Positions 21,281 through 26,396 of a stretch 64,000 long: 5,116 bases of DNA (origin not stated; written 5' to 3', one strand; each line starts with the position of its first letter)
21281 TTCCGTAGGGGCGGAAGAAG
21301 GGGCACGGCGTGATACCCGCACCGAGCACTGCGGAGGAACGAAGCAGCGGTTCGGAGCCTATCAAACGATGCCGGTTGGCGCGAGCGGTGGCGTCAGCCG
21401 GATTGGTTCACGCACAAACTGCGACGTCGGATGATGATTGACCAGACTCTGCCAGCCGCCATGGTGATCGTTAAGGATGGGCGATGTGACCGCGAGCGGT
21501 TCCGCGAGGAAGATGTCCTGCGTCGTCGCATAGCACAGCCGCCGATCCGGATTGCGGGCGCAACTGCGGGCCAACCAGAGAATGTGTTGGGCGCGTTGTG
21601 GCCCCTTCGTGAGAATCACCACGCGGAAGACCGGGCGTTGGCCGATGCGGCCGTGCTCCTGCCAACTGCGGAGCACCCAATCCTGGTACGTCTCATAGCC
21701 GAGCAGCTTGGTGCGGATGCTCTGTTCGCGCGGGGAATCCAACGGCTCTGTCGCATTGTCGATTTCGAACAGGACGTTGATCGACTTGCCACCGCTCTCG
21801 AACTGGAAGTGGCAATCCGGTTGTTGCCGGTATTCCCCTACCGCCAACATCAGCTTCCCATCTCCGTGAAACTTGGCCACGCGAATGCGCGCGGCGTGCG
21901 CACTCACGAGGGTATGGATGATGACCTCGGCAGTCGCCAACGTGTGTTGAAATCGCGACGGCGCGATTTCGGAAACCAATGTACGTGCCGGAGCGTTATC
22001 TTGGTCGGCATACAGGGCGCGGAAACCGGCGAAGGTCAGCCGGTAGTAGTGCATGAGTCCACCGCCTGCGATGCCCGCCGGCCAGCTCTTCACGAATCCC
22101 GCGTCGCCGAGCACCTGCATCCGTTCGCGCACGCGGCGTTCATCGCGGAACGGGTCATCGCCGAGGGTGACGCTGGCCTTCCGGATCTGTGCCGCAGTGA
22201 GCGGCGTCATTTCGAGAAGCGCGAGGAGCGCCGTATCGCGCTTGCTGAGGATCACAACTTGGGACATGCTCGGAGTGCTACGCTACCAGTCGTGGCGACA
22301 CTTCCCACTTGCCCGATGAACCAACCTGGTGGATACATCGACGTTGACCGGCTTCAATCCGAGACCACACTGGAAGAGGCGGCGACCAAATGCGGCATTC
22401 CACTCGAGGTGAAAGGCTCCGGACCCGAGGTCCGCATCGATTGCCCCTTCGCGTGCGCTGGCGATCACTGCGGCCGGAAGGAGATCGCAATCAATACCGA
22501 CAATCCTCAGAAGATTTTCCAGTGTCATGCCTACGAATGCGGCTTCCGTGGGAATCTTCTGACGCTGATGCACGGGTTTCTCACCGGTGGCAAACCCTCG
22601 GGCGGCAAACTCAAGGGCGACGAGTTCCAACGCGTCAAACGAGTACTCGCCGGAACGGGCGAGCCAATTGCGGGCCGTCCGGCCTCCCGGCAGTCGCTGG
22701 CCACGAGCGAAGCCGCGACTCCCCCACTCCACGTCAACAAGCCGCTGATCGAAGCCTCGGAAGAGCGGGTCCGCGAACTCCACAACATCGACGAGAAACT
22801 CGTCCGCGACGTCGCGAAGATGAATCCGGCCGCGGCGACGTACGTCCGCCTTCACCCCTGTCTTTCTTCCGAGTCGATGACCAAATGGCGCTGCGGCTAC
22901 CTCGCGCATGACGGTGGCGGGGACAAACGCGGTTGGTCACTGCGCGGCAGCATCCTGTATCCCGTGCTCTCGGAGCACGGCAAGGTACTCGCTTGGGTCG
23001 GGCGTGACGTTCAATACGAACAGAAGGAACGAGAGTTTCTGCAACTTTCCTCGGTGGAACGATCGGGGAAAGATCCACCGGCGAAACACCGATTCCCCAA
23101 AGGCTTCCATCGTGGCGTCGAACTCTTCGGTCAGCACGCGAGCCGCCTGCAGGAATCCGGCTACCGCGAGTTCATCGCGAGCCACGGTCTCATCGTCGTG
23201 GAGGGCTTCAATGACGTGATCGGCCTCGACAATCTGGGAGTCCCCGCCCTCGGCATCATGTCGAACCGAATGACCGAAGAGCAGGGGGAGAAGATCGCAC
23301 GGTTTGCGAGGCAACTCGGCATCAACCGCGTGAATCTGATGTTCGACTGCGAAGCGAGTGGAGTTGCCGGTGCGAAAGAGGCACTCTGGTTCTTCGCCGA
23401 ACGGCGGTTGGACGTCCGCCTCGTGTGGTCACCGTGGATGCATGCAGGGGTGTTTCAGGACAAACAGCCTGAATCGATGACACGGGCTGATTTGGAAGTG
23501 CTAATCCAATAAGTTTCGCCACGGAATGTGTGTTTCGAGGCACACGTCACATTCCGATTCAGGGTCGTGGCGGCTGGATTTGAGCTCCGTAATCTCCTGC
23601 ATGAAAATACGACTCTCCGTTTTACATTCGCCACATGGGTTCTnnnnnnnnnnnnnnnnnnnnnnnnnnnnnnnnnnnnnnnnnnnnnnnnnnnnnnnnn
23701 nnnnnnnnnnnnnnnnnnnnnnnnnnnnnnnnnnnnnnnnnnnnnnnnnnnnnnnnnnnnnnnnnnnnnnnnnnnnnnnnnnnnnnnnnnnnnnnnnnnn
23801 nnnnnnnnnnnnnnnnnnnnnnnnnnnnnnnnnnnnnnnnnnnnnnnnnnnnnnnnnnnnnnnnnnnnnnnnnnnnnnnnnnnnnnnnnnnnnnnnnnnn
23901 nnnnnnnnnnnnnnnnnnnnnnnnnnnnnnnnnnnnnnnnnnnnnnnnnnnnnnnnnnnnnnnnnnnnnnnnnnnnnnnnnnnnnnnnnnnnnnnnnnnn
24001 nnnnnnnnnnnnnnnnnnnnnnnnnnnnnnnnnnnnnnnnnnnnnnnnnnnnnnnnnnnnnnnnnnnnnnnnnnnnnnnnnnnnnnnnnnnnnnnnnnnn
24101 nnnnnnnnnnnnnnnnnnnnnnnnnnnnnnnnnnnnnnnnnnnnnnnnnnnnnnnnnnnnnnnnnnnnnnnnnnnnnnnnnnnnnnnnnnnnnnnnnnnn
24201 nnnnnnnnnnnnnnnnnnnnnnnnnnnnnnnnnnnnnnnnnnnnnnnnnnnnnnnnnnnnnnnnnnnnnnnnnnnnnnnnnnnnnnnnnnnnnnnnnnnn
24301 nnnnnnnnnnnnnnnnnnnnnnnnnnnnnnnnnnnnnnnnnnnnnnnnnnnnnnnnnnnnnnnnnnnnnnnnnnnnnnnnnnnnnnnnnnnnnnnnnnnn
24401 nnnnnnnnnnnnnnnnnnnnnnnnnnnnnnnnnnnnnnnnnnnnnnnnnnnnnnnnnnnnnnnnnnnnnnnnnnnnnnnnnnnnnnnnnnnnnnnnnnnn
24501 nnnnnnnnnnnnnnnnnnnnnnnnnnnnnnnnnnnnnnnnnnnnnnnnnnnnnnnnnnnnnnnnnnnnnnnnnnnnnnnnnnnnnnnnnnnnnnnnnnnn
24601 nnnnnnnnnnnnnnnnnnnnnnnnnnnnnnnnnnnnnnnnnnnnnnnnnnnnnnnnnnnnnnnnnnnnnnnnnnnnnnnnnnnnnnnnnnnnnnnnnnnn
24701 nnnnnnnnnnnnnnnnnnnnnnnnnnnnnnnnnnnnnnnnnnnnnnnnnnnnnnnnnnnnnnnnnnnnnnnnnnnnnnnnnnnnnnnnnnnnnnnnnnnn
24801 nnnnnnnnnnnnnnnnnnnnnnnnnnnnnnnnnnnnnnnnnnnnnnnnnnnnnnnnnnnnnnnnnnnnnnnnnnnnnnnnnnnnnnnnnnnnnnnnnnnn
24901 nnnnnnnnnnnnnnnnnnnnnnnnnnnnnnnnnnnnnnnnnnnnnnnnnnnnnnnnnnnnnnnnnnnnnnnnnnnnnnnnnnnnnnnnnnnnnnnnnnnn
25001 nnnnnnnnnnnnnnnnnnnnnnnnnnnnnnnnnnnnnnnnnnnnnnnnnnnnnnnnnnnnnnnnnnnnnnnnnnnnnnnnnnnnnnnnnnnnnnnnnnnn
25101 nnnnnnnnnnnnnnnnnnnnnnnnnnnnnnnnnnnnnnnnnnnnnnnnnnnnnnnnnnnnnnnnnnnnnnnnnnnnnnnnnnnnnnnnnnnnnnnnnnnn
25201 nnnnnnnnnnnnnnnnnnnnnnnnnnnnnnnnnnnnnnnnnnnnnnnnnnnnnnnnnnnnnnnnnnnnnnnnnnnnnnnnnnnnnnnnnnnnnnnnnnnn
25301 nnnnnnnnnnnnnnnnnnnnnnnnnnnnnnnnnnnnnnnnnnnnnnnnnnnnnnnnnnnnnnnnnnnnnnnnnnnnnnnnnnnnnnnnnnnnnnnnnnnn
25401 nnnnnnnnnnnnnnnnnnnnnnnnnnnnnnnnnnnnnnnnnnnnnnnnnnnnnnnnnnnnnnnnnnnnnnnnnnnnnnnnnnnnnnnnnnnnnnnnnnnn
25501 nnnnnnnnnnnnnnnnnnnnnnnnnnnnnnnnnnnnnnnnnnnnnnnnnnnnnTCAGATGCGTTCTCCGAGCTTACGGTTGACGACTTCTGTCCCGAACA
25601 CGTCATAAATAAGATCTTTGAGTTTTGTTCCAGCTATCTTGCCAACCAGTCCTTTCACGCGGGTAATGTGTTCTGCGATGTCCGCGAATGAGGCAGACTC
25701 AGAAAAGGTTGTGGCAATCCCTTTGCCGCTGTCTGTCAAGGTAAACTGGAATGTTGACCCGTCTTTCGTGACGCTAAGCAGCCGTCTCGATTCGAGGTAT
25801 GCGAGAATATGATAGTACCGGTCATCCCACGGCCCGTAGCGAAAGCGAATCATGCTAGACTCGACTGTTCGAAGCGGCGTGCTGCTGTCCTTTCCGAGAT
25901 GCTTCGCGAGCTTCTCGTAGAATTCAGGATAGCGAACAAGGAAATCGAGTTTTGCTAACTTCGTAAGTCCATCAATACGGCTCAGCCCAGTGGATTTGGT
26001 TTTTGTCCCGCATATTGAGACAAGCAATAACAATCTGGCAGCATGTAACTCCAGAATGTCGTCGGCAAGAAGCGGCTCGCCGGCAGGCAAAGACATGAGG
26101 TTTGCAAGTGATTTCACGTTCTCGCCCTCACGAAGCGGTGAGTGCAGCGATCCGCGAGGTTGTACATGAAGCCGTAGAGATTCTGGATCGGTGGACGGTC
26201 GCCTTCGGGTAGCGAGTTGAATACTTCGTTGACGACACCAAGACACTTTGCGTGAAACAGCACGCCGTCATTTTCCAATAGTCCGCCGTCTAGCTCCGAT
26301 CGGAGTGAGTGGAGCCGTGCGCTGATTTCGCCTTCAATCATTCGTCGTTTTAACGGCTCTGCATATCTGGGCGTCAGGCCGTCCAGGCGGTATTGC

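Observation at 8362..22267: Two independent relaxase + coupling-ATPase modules but no recognisable mating-pair apparatus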

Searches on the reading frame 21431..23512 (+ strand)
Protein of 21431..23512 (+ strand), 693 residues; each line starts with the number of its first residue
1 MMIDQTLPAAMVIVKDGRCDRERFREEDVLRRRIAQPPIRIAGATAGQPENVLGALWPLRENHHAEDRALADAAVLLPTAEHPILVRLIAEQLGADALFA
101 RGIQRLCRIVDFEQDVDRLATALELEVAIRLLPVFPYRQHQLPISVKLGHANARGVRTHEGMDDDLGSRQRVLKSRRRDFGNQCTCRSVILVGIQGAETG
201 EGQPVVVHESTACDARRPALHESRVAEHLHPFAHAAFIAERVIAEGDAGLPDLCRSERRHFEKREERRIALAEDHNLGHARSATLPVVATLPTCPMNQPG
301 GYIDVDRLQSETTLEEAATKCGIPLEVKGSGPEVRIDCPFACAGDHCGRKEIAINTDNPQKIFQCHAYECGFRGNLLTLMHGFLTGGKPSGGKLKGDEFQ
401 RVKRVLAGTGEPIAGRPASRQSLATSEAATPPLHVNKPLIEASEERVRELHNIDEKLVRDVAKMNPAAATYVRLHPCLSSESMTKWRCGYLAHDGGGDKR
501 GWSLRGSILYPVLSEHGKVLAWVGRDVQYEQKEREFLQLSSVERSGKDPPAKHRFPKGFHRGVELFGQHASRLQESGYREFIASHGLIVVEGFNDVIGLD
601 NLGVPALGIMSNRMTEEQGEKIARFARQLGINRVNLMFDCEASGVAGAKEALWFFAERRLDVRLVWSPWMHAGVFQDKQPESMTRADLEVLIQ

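Call 5: search_protein_families(library=pfam, proteins=[window:21431-23512:+], max_evalue=0.01)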
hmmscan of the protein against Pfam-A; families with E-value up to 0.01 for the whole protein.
window:21431-23512:+ (693 aa): 2 families
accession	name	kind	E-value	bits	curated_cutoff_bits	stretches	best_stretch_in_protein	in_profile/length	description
PF01751.28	Toprim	-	0.0021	18.6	23.1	1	587-656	2-81/96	Toprim domain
PF13155.12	Toprim_2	-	0.0072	17.1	22.1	0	588-666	1-77/88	Toprim-like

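Call 7: search_protein_families(library=padloc, proteins=[window:21431-23512:+], max_evalue=0.01)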
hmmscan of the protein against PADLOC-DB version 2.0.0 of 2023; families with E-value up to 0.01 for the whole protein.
window:21431-23512:+ (693 aa): 2 families
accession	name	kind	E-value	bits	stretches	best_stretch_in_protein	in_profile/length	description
PDLC03767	RT_UG29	-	2.4e-16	56.4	1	507-683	204-358/2280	DRT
PDLC03800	RTasDnaG-like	-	0.0029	14.4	1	506-662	235-356/550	DRT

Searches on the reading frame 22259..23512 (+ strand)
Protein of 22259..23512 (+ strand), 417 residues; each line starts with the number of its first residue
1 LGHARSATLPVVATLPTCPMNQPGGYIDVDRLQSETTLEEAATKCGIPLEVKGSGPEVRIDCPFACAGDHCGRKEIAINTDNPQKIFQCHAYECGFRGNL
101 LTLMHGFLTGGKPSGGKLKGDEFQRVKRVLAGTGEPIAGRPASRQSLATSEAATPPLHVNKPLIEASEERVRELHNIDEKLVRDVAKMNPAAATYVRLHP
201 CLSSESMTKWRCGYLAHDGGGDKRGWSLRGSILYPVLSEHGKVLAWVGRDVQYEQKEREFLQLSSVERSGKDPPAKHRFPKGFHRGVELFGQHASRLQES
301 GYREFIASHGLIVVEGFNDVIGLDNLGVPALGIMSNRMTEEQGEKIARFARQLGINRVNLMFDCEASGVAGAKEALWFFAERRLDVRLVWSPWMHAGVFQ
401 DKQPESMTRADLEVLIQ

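Call 66: search_protein_families(library=ncbifam, proteins=[window:22259-23512:+], max_evalue=0.01)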
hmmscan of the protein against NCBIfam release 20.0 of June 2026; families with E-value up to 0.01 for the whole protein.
window:22259-23512:+ (417 aa): 1 family
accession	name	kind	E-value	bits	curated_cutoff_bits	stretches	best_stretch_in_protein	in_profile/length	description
TIGR01391.1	dnaG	equivalog_domain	1.2e-08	34.3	283.6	1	229-387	199-331/414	DNA primase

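Call 67: search_protein_families(library=phrogs, proteins=[window:22259-23512:+], max_evalue=0.001)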
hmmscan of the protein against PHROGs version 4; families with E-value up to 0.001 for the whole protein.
window:22259-23512:+ (417 aa): 2 families
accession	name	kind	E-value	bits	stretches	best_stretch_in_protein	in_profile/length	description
phrog_6444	-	DNA, RNA and nucleotide metabolism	2.6e-07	30.8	1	229-376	201-323/577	DNA primase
phrog_47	-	DNA, RNA and nucleotide metabolism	2.1e-05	24.3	0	308-394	232-312/947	DNA primase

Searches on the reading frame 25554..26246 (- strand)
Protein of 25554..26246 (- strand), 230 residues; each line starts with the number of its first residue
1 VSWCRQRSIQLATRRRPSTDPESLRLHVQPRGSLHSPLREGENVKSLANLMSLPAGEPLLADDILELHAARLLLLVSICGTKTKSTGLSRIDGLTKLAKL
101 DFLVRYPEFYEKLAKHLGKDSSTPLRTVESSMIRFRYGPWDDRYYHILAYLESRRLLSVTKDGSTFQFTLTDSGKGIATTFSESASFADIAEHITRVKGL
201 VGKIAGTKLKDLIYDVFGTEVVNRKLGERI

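Call 107: search_protein_families(library=pfam, proteins=[window:25554-26246:-], max_evalue=0.01)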
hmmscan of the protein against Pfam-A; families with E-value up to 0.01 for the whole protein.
window:25554-26246:- (230 aa): 1 family
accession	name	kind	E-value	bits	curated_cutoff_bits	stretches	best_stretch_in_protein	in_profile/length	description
PF20290.3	MC4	-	0.0019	19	28.1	1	96-195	15-118/133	ABC-three component (ABC-3C) system Middle Component 4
